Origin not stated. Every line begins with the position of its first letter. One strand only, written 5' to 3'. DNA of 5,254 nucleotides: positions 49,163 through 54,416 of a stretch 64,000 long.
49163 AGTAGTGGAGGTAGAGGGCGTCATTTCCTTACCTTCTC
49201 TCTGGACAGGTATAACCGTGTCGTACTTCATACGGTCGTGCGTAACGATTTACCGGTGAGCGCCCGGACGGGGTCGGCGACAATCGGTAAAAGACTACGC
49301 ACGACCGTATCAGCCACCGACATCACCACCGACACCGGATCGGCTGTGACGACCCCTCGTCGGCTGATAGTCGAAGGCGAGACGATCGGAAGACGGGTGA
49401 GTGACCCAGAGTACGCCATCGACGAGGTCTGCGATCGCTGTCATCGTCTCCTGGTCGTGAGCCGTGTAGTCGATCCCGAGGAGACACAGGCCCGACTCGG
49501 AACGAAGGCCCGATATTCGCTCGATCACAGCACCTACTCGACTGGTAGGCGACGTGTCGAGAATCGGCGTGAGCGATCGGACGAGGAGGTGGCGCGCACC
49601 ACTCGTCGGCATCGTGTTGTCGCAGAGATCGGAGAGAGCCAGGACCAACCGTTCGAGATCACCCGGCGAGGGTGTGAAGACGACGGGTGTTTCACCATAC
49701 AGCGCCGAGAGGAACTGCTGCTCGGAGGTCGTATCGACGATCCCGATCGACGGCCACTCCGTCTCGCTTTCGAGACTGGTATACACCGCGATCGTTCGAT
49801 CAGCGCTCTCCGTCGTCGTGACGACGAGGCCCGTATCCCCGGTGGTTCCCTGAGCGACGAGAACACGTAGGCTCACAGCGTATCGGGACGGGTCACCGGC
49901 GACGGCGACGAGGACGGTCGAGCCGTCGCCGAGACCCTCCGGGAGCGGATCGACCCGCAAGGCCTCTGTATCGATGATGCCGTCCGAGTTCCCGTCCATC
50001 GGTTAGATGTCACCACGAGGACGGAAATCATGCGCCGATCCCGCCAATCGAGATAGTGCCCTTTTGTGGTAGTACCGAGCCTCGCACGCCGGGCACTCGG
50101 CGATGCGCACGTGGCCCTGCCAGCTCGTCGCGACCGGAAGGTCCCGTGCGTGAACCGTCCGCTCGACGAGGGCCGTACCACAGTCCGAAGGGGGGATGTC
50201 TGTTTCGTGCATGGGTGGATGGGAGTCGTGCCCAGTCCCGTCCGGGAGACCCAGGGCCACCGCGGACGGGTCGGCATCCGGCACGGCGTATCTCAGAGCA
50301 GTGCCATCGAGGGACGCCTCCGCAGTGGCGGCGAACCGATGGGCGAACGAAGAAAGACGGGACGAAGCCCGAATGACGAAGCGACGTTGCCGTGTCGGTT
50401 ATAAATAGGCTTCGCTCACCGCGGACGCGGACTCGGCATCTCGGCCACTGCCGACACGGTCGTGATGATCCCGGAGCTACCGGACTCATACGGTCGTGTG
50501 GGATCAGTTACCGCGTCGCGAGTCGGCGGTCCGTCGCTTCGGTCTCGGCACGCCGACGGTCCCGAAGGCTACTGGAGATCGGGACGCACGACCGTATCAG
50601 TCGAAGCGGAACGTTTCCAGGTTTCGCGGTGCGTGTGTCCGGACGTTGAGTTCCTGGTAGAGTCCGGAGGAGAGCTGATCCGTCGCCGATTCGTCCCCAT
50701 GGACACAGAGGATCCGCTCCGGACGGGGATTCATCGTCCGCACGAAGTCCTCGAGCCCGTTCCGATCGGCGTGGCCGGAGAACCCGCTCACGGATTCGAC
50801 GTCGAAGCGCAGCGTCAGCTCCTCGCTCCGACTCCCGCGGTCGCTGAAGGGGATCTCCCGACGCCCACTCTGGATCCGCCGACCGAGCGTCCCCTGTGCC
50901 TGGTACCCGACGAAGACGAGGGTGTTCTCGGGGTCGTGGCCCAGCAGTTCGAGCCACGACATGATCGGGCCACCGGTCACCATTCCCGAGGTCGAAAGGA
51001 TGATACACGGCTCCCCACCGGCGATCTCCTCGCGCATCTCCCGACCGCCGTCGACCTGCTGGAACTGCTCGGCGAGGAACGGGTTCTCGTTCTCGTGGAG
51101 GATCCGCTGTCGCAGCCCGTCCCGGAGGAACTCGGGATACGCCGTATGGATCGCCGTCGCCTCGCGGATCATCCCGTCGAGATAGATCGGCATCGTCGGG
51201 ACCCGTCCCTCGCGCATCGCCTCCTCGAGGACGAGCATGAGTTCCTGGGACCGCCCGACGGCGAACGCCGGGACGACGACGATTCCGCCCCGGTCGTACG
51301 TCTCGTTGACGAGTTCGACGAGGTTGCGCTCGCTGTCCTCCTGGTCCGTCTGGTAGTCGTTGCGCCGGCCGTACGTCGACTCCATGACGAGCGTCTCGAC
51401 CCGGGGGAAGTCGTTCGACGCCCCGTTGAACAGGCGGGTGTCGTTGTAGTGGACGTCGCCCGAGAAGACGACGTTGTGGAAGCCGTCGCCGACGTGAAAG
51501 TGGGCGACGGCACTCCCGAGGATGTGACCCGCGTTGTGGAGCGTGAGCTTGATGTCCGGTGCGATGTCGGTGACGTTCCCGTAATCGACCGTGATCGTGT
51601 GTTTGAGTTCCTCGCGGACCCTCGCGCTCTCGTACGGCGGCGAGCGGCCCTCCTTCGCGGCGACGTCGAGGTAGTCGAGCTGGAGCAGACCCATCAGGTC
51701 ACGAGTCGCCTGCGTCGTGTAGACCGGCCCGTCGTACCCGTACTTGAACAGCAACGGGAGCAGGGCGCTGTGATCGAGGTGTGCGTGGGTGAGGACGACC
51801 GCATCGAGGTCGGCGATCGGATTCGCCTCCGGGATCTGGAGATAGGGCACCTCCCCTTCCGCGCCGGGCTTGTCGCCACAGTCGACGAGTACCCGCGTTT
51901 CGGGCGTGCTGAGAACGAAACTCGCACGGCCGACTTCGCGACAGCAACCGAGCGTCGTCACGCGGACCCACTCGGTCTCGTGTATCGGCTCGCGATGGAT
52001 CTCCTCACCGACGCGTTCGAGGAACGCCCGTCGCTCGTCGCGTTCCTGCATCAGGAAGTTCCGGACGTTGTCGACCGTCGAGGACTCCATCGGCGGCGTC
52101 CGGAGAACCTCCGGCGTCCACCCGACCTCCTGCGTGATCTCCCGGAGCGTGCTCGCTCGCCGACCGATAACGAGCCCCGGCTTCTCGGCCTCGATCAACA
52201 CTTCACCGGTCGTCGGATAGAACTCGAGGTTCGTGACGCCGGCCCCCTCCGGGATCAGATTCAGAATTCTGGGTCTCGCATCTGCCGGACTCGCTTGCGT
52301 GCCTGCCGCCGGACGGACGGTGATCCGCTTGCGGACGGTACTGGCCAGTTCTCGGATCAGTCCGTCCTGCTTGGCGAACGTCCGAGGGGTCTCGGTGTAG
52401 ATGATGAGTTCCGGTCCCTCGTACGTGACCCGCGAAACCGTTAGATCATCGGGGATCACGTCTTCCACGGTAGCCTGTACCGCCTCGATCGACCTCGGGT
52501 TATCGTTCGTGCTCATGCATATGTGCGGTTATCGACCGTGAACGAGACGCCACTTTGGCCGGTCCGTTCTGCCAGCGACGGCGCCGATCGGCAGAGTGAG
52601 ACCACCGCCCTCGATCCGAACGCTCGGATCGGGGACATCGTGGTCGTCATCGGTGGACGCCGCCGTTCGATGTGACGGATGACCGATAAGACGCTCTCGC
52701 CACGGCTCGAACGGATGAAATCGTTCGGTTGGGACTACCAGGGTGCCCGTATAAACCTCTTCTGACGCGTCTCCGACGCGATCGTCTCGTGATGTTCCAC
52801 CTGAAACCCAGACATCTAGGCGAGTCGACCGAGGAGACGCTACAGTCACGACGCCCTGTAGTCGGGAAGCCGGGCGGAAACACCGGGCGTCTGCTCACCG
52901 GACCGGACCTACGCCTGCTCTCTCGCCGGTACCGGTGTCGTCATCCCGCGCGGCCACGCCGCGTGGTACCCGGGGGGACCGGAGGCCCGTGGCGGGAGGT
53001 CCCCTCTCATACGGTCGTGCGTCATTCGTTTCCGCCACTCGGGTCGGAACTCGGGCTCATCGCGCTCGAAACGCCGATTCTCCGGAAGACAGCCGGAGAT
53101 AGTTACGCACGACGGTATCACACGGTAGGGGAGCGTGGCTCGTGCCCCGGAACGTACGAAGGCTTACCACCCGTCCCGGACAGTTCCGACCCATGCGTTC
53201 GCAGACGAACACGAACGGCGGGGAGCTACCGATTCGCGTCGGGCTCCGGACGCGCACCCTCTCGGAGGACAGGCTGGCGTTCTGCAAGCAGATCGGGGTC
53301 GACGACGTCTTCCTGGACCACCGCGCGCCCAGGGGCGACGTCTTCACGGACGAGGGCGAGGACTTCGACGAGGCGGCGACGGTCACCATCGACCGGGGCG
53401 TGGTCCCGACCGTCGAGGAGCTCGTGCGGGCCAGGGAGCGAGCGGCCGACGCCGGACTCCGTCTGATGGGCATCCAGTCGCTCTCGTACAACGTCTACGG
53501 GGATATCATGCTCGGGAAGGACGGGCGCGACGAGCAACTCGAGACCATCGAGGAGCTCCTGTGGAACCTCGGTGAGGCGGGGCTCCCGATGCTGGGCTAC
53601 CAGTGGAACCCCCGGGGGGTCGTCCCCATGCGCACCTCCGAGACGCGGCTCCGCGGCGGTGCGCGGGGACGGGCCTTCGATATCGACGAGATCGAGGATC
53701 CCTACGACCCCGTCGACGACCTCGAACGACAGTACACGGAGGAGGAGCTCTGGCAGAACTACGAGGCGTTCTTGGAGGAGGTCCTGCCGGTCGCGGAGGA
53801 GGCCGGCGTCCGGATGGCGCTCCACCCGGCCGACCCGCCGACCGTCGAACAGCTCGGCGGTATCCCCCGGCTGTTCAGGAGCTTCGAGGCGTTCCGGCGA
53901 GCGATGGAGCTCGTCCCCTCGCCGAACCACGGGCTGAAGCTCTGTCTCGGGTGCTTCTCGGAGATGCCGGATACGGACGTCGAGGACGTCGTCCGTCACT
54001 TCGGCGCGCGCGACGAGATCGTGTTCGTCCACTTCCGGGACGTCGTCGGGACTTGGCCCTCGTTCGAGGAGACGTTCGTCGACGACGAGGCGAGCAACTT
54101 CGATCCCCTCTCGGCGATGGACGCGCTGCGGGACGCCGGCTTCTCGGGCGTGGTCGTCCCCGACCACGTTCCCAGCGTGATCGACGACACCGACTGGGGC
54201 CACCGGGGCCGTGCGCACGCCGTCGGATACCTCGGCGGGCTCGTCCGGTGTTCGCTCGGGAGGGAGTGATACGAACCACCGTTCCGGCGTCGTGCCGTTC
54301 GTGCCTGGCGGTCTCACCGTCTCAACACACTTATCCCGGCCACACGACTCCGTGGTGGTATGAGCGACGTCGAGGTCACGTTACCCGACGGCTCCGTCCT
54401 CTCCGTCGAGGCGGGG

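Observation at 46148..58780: MITE-like element family: canonical size 108 bp, termini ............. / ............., eight copies in the window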

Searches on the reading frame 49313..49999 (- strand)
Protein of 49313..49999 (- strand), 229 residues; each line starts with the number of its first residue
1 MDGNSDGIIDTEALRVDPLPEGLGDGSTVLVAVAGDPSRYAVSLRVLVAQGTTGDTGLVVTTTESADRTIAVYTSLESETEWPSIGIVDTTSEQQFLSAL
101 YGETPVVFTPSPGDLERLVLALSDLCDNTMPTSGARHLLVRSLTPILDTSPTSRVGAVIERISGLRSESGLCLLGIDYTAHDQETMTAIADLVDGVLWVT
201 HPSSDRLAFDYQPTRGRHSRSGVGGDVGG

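Call 64: search_protein_families(library=pfam, proteins=[window:49313-49999:-], max_evalue=0.001)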
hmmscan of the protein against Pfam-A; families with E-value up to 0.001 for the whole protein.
window:49313-49999:- (229 aa): 1 family
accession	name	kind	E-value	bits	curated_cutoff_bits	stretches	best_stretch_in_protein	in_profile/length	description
PF24336.1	DUF7504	-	4.1e-11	44.1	27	1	26-197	1-177/179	Family of unknown function (DUF7504)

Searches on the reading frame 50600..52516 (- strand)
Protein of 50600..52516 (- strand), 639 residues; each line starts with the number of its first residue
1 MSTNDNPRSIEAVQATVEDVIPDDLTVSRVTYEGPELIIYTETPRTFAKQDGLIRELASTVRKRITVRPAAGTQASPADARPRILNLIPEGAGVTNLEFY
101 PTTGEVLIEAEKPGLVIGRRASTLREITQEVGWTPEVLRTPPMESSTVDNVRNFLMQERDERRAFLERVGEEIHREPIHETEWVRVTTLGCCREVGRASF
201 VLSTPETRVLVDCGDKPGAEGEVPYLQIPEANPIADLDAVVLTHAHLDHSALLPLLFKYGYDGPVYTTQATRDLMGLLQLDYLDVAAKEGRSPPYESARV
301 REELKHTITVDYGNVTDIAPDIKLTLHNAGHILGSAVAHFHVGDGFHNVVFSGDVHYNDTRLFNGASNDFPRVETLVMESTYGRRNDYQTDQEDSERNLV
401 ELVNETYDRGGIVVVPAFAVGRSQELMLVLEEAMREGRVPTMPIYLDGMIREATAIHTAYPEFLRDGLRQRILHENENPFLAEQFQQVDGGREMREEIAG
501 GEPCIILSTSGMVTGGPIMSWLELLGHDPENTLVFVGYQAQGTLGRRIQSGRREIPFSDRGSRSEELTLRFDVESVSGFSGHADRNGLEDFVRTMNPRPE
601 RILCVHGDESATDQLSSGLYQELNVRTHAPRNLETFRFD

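Call 32: find_homologous_proteins(query=window:50600-52516:-, max_evalue=1e-100)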
Query window:50600-52516:- (639 aa): 7873 proteins with E <= 1e-100 among 8000 candidates; the best 120 are listed.
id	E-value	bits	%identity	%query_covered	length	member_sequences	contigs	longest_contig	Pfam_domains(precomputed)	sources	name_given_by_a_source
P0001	0.0e+0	1451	100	100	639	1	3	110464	PF12706.14,PF16661.12,PF17214.10,PF07521.18,PF10996.15,PF00753.34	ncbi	ncbi:MAG: beta-CASP ribonuclease aCPSF1 [Haloarculaceae archaeon]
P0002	0.0e+0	1329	90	100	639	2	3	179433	PF12706.14,PF16661.12,PF17214.10,PF07521.18,PF10996.15,PF00753.34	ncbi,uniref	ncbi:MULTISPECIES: beta-CASP ribonuclease aCPSF1 [Halobacteriales]|uniref:beta-CASP ribonuclease aCP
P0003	0.0e+0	1320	90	100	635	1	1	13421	PF12706.14,PF16661.12,PF17214.10,PF07521.18,PF10996.15,PF00753.34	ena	-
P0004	0.0e+0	1313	89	100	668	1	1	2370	PF12706.14,PF16661.12,PF17214.10,PF07521.18,PF10996.15,PF00753.34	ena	-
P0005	0.0e+0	1309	89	100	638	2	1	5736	PF12706.14,PF16661.12,PF17214.10,PF07521.18,PF10996.15,PF00753.34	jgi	-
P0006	0.0e+0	1309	88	100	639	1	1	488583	PF12706.14,PF16661.12,PF17214.10,PF07521.18,PF10996.15,PF00753.34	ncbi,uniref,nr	ncbi:beta-CASP ribonuclease aCPSF1 [Haloprofundus salilacus]|uniref:beta-CASP ribonuclease aCPSF1 n=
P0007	0.0e+0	1307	88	100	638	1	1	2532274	PF12706.14,PF16661.12,PF17214.10,PF07521.18,PF10996.15,PF00753.34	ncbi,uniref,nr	ncbi:beta-CASP ribonuclease aCPSF1 [Haloplanus halobius]|uniref:beta-CASP ribonuclease aCPSF1 n=1 Ta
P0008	0.0e+0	1306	88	100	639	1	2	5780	PF12706.14,PF16661.12,PF17214.10,PF07521.18,PF10996.15,PF00753.34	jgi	jgi:KH/beta-lactamase-domain protein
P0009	0.0e+0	1302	88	100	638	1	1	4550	PF12706.14,PF16661.12,PF17214.10,PF07521.18,PF10996.15,PF00753.34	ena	-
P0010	0.0e+0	1300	88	100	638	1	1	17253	PF12706.14,PF16661.12,PF17214.10,PF07521.18,PF10996.15,PF00753.34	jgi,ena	-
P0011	0.0e+0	1300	88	100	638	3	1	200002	PF12706.14,PF16661.12,PF17214.10,PF07521.18,PF10996.15,PF00753.34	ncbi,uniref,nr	ncbi:beta-CASP ribonuclease aCPSF1 [Haloplanus pelagicus]|uniref:beta-CASP ribonuclease aCPSF1 n=1 T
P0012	0.0e+0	1299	88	100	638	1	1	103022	PF12706.14,PF16661.12,PF17214.10,PF07521.18,PF10996.15,PF00753.34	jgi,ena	-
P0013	0.0e+0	1299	88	100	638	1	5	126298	PF12706.14,PF16661.12,PF17214.10,PF07521.18,PF10996.15,PF00753.34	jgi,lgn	-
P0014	0.0e+0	1291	87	100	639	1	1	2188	PF12706.14,PF16661.12,PF17214.10,PF07521.18,PF10996.15,PF00753.34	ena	-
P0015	0.0e+0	1291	88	100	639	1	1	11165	PF12706.14,PF16661.12,PF17214.10,PF07521.18,PF10996.15,PF00753.34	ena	-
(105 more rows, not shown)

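Call 33: find_encoding_contigs(protein=P0001, flank=10000, max_places=6)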
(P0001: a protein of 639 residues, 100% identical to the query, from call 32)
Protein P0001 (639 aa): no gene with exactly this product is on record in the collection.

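Call 34: find_encoding_contigs(protein=P0002, flank=10000, max_places=6)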
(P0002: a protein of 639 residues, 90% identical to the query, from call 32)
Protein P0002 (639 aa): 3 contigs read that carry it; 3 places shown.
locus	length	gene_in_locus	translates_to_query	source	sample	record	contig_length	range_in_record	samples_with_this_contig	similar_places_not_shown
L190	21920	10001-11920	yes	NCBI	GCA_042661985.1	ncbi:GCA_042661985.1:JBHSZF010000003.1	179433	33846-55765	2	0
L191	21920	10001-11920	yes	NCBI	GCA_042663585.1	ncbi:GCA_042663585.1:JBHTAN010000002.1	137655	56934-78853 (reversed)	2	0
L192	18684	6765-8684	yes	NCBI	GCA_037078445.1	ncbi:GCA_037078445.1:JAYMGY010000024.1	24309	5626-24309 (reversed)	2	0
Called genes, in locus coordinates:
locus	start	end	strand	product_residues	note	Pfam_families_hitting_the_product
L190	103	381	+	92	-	PF24035:DUF7344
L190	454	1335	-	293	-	-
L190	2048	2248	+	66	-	-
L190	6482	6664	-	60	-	PF02609:Exonuc_VII_S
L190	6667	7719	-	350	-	PF13742:tRNA_anti_2, PF01336:tRNA_anti-codon (weak), PF02601:Exonuc_VII_L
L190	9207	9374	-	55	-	-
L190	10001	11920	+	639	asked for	PF17214:KH_TffA, PF00753:Lactamase_B, PF12706:Lactamase_B_2, PF16661:Lactamase_B_6, PF10996:Beta-Casp, PF07521:RMMBL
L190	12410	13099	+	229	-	PF24336:DUF7504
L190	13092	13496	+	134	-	-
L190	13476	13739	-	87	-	-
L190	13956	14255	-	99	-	-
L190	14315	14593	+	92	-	PF01022:HTH_5, PF12840:HTH_20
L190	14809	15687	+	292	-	-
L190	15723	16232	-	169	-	PF01661:Macro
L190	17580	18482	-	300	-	PF03446:NAD_binding_2, PF03807:F420_oxidored (weak), PF00393:6PGD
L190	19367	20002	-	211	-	PF13238:AAA_18 (weak), PF00406:ADK, PF13207:AAA_17, PF05191:ADK_lid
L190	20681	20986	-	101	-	PF03992:ABM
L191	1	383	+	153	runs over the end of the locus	PF24035:DUF7344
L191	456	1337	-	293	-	-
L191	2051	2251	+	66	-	-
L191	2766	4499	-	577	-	PF26589:DUF8186, PF26590:DUF8186_M, PF26591:DUF8186_C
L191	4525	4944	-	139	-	PF25946:DUF7985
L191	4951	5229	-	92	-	-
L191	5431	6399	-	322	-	PF12762:DDE_Tnp_IS1595 (weak)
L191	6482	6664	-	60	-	PF02609:Exonuc_VII_S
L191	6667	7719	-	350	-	PF13742:tRNA_anti_2, PF01336:tRNA_anti-codon (weak), PF02601:Exonuc_VII_L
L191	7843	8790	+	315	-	PF01609:DDE_Tnp_1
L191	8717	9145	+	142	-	PF01609:DDE_Tnp_1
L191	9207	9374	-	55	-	-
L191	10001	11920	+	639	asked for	PF17214:KH_TffA, PF00753:Lactamase_B, PF12706:Lactamase_B_2, PF16661:Lactamase_B_6, PF10996:Beta-Casp, PF07521:RMMBL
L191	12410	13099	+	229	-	PF24336:DUF7504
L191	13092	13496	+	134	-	-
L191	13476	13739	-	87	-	-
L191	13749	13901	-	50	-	-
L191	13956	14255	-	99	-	-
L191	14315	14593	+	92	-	PF01022:HTH_5, PF12840:HTH_20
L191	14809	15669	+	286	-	-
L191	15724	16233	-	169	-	PF01661:Macro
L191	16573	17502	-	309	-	PF13691:Lactamase_B_4 (weak), PF23023:Anti-Pycsar_Apyc1, PF00753:Lactamase_B, PF12706:Lactamase_B_2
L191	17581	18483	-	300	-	PF03446:NAD_binding_2, PF03807:F420_oxidored (weak), PF00393:6PGD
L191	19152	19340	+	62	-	-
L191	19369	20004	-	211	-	PF13238:AAA_18 (weak), PF00406:ADK, PF13207:AAA_17, PF05191:ADK_lid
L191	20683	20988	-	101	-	PF03992:ABM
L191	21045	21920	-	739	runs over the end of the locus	PF02359:CDC48_N, PF02933:CDC48_2 (weak), PF05496:RuvB_N, PF00004:AAA, PF13191:AAA_16 (weak), PF17862:AAA_lid_3, PF00004:AAA, PF17862:AAA_lid_3, +21 more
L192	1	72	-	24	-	?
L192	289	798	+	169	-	-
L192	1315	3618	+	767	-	PF07669:Eco57I, PF22837:M_Eco57I_C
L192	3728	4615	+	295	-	PF26511:DUF8172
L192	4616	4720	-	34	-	-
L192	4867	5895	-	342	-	PF13742:tRNA_anti_2, PF01336:tRNA_anti-codon (weak), PF02601:Exonuc_VII_L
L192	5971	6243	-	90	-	-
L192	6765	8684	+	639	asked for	PF17214:KH_TffA, PF00753:Lactamase_B, PF12706:Lactamase_B_2, PF16661:Lactamase_B_6, PF10996:Beta-Casp, PF07521:RMMBL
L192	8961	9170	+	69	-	-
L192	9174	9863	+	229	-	PF24336:DUF7504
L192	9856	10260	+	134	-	-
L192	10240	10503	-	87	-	-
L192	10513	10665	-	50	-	-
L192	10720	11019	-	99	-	-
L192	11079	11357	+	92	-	PF01022:HTH_5, PF12840:HTH_20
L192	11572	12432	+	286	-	-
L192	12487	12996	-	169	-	PF01661:Macro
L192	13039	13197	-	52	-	PF24461:DUF7576 (weak)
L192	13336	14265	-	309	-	PF13691:Lactamase_B_4 (weak), PF23023:Anti-Pycsar_Apyc1, PF00753:Lactamase_B, PF12706:Lactamase_B_2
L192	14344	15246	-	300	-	PF03446:NAD_binding_2, PF03807:F420_oxidored (weak), PF00393:6PGD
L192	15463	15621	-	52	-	PF24444:DUF7563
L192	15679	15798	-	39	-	-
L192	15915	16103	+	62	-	PF19099:DUF5786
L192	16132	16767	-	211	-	PF13238:AAA_18 (weak), PF00406:ADK, PF13207:AAA_17, PF05191:ADK_lid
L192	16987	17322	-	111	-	PF26408:DUF8106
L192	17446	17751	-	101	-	PF03992:ABM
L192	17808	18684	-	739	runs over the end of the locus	PF02359:CDC48_N, PF05496:RuvB_N, PF00004:AAA, PF13191:AAA_16 (weak), PF17862:AAA_lid_3, PF00004:AAA, PF05496:RuvB_N (weak), PF17862:AAA_lid_3, +22 more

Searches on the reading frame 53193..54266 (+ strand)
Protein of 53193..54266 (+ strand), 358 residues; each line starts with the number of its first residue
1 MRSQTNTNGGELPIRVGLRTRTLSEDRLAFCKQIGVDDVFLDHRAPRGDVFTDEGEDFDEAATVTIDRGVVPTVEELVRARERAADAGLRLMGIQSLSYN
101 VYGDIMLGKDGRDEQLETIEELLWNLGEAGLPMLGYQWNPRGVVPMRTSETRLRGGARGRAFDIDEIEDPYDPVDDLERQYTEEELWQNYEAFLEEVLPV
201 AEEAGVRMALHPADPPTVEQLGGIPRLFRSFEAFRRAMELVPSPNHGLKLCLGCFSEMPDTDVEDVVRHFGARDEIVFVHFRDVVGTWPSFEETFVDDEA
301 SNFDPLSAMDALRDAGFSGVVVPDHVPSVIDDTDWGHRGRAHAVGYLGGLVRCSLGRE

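Call 66: search_protein_families(library=pfam, proteins=[window:53193-54266:+], max_evalue=0.001)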
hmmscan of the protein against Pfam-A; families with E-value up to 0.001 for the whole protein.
window:53193-54266:+ (358 aa): 2 families
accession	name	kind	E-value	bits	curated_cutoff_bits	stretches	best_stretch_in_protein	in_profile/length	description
PF03786.19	UxuA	-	1.2e-48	166.1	23.7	2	180-352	174-348/352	D-mannonate dehydratase (UxuA)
PF01261.30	AP_endonuc_2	-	1.2e-11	45.2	31.1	1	181-324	95-228/249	Xylose isomerase-like TIM barrel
